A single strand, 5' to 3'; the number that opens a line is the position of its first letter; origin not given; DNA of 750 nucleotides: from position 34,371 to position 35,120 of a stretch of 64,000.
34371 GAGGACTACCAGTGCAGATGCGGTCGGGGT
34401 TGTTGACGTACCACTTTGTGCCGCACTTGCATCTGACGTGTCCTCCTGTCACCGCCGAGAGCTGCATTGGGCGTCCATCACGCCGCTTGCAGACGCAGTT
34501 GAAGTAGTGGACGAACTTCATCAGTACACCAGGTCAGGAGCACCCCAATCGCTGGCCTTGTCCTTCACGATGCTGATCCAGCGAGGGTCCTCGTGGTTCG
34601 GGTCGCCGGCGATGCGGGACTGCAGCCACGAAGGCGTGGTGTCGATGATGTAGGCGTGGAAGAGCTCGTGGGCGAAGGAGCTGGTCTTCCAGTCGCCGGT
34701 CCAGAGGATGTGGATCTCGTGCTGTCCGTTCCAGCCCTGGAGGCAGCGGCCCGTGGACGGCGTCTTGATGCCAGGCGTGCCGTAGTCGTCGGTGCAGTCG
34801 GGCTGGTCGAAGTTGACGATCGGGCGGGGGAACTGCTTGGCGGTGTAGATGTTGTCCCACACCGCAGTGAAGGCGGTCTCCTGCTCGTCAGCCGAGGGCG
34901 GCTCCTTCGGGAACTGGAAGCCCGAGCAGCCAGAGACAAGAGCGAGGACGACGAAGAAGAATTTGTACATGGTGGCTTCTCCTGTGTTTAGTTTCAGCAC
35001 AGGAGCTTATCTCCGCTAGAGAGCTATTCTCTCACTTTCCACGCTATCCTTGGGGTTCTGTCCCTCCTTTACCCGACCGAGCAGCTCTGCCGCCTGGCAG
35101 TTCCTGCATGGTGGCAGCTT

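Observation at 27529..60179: Intrinsic terminators share a conserved stem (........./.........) and a conserved TTTT-CTTAGCT tail, forming reusable terminator-promoter cassettes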

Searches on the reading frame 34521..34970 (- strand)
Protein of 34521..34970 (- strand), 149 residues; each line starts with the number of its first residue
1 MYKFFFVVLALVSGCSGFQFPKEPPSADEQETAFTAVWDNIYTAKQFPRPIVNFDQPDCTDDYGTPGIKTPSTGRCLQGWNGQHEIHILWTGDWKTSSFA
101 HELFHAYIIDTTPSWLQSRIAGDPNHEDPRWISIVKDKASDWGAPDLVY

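Call 24: search_protein_families(library=pfam, proteins=[window:34521-34970:-], max_evalue=0.01)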
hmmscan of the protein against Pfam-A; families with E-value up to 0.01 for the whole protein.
window:34521-34970:- (149 aa): 0 families

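Call 28: find_related_loci(query=window:34521-34970:-, collection=viral_contigs, flank=10000)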
Query window:34521-34970:- (149 aa) in viral_contigs; peptide patterns used: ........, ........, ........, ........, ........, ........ (x = any residue, [..] = any of these).
1 stretches matched a pattern, but none encodes a relative of the query by tblastn (E <= 1e-3).
